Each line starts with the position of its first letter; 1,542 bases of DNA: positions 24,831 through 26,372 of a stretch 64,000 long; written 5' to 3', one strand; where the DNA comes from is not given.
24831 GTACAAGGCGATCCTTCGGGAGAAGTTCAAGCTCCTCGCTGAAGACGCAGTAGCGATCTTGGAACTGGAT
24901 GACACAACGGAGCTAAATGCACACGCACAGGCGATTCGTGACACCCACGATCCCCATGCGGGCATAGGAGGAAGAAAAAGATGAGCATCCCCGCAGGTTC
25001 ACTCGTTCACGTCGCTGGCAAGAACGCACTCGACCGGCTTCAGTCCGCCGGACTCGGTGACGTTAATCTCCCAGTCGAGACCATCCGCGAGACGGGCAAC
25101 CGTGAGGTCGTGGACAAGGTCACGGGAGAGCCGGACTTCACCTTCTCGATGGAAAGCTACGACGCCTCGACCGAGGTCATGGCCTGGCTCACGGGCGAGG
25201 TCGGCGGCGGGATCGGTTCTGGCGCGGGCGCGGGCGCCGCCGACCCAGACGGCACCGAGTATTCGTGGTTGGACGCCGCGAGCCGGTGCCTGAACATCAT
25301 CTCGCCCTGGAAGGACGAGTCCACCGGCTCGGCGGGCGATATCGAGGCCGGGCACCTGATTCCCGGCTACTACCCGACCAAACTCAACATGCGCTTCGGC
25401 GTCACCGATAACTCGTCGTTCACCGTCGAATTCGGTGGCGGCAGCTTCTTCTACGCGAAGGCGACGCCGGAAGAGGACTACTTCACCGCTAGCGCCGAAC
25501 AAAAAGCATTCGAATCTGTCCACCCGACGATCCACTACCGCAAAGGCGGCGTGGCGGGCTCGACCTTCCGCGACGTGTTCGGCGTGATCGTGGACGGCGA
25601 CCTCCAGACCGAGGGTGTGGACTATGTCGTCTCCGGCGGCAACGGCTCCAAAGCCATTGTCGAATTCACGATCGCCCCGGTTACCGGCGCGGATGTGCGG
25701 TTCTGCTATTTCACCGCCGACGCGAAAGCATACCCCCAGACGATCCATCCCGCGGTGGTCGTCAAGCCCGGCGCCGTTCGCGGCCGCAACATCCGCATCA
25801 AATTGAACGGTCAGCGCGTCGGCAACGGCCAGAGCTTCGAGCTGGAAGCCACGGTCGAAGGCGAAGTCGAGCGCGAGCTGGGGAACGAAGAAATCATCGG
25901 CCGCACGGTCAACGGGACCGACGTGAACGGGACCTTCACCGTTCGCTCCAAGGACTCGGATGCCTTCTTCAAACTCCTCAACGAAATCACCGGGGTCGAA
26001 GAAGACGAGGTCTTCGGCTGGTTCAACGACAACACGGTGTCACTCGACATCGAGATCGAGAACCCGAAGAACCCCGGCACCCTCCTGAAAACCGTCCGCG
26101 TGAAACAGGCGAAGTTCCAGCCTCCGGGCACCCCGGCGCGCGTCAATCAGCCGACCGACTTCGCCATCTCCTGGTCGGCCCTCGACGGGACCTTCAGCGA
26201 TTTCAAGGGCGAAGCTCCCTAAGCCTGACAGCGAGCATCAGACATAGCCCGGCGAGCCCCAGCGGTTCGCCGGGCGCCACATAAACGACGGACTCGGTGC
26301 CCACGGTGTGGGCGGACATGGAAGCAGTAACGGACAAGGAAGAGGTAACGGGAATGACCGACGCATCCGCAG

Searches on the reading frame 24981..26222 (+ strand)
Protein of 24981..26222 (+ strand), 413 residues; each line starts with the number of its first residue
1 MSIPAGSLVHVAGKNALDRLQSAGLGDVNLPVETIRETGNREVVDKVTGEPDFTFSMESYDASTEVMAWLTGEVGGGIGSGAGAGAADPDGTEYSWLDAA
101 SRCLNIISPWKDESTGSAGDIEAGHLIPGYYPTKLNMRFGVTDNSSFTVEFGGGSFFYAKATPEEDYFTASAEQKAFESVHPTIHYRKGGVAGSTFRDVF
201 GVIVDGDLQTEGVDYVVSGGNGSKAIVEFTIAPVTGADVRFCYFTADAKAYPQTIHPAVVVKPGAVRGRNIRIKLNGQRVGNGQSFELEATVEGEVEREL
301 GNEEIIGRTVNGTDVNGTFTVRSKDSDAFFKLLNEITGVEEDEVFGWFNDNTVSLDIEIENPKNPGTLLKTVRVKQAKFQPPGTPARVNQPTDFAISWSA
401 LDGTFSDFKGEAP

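Call 41: find_encoding_contigs(protein=window:24981-26222:+, flank=10000, max_places=1)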
Protein window:24981-26222:+ (413 aa): 5 contigs read that carry it; 1 place shown.
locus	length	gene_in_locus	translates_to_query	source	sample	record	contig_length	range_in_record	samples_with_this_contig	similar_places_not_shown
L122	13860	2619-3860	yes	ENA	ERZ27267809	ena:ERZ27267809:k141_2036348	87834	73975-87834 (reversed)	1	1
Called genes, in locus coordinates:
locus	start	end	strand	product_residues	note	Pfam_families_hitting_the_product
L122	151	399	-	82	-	-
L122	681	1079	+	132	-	PF25682:Phage_VG64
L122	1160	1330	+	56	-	-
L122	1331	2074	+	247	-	-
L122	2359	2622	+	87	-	-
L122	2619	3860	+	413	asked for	-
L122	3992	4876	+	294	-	-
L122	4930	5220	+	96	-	-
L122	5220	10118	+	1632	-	PF10145:PhageMin_Tail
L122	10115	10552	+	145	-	-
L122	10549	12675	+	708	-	-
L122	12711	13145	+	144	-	-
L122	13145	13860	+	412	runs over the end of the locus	-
